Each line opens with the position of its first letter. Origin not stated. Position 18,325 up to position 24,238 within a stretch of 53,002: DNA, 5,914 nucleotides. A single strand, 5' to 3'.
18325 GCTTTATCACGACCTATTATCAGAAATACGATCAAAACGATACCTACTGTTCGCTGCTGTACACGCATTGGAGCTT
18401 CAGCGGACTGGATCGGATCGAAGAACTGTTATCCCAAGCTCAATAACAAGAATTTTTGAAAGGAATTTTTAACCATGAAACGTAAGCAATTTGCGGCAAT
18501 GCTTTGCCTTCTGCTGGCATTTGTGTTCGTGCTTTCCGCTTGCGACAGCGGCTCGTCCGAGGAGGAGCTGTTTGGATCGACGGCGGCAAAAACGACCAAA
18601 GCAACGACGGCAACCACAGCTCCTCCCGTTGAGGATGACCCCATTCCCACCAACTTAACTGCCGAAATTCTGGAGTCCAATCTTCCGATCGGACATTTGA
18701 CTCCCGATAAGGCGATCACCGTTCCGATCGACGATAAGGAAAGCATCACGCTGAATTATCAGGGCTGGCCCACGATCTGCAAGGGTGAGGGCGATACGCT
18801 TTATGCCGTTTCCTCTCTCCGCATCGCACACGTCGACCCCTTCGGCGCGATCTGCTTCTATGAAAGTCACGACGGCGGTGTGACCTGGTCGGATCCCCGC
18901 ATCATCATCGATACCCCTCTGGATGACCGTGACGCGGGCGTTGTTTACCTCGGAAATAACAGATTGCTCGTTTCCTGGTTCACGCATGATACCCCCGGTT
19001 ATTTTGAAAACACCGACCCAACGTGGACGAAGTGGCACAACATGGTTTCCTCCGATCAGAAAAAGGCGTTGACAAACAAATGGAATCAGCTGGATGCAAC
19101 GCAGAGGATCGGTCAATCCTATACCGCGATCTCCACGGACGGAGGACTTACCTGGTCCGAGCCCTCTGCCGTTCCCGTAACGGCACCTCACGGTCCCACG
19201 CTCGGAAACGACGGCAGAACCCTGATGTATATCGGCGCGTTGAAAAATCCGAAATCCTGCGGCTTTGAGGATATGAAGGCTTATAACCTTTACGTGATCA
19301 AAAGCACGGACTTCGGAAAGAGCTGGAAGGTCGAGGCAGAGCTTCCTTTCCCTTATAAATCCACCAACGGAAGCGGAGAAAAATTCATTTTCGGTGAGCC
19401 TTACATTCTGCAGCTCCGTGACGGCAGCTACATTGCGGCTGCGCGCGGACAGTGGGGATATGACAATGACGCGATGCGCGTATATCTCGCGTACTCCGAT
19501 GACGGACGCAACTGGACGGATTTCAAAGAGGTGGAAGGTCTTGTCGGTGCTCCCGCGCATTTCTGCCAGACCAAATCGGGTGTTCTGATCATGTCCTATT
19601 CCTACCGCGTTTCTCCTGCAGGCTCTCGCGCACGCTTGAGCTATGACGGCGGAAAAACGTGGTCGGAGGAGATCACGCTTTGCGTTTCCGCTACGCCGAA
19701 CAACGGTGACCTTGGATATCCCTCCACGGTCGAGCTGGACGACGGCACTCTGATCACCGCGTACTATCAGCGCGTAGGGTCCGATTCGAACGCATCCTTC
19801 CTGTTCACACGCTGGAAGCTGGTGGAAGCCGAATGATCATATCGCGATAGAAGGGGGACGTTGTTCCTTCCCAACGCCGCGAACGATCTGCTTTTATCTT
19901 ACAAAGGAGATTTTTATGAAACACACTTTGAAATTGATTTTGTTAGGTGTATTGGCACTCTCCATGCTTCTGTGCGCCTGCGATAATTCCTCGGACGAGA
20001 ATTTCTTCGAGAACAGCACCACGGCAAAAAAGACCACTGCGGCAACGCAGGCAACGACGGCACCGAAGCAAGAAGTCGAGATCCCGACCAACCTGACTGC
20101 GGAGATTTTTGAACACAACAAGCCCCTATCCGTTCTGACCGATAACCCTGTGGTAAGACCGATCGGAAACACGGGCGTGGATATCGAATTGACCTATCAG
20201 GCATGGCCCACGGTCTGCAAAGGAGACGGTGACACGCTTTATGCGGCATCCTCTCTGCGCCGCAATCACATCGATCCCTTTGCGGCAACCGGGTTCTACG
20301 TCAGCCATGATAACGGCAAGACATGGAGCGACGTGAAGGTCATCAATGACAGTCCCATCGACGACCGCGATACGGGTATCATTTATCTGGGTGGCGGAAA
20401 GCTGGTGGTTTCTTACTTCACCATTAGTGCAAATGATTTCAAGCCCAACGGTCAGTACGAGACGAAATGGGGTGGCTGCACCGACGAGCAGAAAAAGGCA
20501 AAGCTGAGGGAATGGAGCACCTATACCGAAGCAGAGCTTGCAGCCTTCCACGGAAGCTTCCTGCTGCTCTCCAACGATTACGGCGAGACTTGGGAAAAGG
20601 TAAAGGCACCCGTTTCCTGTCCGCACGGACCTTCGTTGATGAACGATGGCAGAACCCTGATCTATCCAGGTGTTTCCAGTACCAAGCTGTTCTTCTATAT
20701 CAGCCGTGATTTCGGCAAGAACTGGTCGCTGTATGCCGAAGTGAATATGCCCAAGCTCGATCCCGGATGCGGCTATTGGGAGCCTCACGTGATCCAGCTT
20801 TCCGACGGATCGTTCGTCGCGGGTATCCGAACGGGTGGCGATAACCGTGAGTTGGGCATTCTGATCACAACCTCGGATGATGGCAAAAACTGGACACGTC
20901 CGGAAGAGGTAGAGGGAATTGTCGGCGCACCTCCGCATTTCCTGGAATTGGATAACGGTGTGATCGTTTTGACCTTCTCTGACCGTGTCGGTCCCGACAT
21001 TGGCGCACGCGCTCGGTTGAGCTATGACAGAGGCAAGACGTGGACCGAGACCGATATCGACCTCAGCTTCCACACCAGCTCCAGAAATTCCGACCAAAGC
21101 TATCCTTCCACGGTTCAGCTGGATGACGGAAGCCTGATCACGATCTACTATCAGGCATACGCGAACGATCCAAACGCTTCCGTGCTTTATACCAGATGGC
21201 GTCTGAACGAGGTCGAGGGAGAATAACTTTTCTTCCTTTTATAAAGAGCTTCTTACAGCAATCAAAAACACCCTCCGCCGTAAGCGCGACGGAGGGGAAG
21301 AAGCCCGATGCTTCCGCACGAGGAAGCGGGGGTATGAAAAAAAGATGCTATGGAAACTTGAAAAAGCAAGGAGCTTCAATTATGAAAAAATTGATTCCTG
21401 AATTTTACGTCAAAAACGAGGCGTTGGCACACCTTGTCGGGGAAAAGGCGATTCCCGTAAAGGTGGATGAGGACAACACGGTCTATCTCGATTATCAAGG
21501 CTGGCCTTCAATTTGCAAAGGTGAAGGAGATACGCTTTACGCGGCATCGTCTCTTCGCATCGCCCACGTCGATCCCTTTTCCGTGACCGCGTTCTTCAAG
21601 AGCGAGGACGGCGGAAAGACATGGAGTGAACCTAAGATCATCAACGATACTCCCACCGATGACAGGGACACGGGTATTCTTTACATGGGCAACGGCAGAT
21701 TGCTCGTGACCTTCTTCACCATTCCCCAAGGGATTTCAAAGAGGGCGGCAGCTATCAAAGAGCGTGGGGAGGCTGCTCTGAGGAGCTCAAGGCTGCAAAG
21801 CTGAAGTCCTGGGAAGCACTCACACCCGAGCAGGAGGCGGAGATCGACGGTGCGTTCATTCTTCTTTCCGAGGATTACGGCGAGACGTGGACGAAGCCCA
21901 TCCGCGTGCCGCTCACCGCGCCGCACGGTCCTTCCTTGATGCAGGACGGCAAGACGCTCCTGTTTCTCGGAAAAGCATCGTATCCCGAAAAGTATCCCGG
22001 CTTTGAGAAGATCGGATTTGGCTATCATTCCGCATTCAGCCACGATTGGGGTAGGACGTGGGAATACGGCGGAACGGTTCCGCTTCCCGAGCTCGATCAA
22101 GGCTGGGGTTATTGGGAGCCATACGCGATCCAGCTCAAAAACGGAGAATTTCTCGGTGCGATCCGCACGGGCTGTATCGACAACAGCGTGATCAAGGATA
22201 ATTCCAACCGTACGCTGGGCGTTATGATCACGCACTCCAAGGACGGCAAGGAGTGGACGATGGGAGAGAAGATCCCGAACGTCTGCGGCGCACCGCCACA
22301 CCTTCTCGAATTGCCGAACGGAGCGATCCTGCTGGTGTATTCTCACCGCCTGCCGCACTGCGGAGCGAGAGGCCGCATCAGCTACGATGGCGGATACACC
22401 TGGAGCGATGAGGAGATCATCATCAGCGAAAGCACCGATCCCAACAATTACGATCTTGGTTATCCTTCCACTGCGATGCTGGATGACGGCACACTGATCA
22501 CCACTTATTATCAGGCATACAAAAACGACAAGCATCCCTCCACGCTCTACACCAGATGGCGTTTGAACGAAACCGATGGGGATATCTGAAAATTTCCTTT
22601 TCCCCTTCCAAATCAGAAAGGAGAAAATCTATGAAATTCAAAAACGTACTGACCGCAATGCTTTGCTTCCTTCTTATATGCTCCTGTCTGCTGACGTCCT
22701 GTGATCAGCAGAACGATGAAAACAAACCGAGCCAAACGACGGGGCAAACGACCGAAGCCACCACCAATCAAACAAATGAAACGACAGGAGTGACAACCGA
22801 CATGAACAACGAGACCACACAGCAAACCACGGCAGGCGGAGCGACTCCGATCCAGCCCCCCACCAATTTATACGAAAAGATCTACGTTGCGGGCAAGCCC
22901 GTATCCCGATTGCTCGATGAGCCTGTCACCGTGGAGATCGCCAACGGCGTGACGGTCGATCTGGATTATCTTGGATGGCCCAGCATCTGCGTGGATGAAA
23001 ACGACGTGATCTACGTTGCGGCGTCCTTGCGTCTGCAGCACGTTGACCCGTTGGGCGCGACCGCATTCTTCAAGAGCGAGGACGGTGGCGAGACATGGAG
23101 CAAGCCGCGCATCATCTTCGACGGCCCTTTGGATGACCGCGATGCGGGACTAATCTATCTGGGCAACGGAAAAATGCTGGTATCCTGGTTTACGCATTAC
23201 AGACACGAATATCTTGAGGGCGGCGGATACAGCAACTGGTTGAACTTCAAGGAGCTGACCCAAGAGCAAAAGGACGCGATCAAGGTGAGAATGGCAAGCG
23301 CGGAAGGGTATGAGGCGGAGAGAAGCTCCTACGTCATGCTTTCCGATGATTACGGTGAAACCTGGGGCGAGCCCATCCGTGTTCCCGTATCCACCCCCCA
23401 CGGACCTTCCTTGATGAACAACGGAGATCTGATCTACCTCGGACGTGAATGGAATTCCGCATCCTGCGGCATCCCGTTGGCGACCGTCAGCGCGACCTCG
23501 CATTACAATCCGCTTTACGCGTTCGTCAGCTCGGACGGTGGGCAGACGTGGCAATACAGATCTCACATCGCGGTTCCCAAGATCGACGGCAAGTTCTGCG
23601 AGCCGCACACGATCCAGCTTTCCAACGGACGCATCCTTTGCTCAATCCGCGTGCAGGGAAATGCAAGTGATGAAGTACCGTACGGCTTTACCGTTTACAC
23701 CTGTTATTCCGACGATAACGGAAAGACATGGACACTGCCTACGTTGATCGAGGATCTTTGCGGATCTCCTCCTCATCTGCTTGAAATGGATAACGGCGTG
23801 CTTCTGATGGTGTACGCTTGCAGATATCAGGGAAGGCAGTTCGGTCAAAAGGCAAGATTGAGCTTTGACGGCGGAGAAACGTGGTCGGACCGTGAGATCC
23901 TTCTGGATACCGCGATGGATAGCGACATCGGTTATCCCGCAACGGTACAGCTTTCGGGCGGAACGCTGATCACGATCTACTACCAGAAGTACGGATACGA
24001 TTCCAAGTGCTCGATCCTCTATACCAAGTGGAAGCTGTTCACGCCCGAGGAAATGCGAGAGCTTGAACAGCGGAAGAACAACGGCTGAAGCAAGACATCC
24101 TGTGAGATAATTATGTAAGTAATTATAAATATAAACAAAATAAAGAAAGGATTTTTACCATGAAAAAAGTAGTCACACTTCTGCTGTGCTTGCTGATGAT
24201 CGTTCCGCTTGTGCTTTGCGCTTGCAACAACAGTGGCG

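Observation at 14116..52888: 39-kb co-oriented super-cluster: 12 sialidase-like propeller domains, 5 GLUG/beta-helix stalk proteins, one orphan binding lipoprotein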

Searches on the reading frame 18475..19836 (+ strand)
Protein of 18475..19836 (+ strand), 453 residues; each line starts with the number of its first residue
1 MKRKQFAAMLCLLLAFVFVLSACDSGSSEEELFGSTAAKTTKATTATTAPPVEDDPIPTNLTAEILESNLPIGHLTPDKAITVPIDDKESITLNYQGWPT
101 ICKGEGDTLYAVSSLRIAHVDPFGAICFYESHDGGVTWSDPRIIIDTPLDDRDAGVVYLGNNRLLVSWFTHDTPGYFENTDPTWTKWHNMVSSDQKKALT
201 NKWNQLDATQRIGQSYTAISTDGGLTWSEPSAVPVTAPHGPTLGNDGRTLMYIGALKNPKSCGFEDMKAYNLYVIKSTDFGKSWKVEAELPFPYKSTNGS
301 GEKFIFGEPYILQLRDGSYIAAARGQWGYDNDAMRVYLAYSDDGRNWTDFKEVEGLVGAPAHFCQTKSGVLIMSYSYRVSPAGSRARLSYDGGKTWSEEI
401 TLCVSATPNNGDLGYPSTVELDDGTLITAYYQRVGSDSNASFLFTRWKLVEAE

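Call 4: search_protein_families(library=pfam, proteins=[window:18475-19836:+], max_evalue=0.01)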
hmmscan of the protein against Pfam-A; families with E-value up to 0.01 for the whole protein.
window:18475-19836:+ (453 aa): 3 families
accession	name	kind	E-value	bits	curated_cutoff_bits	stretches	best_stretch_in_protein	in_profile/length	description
PF13088.12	BNR_2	-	9.2e-16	58.4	31.4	2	212-351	82-202/277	BNR repeat-like domain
PF02012.26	BNR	-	1.6e-09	36.7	27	0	219-228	2-11/12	BNR/Asp-box repeat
PF15902.12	Sortilin-Vps10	-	0.0057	15.9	33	0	216-285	378-432/446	Sortilin, neurotensin receptor 3,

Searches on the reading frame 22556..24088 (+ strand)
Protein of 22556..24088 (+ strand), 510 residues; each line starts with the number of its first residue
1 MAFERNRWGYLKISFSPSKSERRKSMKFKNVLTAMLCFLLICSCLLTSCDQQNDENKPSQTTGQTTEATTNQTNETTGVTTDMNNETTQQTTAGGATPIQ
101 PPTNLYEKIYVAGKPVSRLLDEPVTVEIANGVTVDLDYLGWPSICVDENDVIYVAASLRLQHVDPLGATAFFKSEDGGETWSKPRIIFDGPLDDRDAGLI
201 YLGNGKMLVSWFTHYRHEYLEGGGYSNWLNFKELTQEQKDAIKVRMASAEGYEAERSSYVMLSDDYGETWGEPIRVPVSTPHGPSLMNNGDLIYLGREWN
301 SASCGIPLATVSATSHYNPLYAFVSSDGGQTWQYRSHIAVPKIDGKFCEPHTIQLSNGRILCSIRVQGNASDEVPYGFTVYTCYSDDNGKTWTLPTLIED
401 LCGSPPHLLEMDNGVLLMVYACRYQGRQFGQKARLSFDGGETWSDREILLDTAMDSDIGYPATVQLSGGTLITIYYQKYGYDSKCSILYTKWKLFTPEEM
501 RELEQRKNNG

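Call 4: search_protein_families(library=pfam, proteins=[window:22556-24088:+], max_evalue=0.01)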
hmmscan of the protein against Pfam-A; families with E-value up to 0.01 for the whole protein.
window:22556-24088:+ (510 aa): 7 families
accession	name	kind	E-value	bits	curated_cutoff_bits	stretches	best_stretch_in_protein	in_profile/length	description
PF13088.12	BNR_2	-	5.1e-19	69.1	31.4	1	251-471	75-275/277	BNR repeat-like domain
PF02012.26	BNR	-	6.8e-12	43.9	27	0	384-393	2-11/12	BNR/Asp-box repeat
PF13859.12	BNR_3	-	3.4e-07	30.4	27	1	278-445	58-212/308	BNR repeat-like domain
PF24316.1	Tli3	-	5.9e-06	27.1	27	0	315-337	79-104/129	T6SS Tli3 immunity protein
PF14870.12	PSII_BNR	-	2.1e-05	24.4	27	0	325-416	43-118/303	Photosynthesis system II assembly factor YCF48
PF15902.12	Sortilin-Vps10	-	0.0013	18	33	0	324-444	5-110/446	Sortilin, neurotensin receptor 3,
PF21827.1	New_glue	-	0.0053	16.9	31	1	26-90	1-62/94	New glue protein family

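Call 8: search_protein_families(library=ncbifam, proteins=[window:22556-24088:+], max_evalue=0.1)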
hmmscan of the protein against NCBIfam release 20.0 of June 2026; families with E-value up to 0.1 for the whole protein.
window:22556-24088:+ (510 aa): 9 families
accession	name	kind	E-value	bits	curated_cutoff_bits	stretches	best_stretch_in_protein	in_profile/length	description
NF051862.1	BT4005_BT4719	subfamily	0.0027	17.6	60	1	31-88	5-59/211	NigD1/NigD2 family lipoprotein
NF047818.1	LIC11996_lipo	equivalog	0.0042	16.2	350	1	291-397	313-421/422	LIC11996 family lipoprotein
NF052328.1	NeuramTDE0471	equivalog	0.0044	15.8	900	0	314-394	234-318/538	neuraminidase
NF010237.0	PRK13684.1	equivalog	0.006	15.6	326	0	383-419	112-148/334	photosynthesis system II assembly factor Ycf48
NF045728.1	glycosyl_F510_1955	equivalog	0.015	14.5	175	0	165-270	71-170/246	F510_1955 family glycosylhydrolase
NF042930.1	EF0163_fam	equivalog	0.022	14.3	65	1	36-92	2-57/165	EF0163 family protein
NF040528.1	SP_0198_lipo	equivalog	0.043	13.8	100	1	36-92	6-60/144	SP_0198 family lipoprotein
NF045625.1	IBP_CFB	equivalog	0.06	12.7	400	1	26-87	1-58/275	ice-binding protein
NF041057.1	Rcas_1661_fam_Se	equivalog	0.094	12.3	190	0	39-101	2-64/247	Rcas_1661 family thioredoxin-like (seleno)lipoprotein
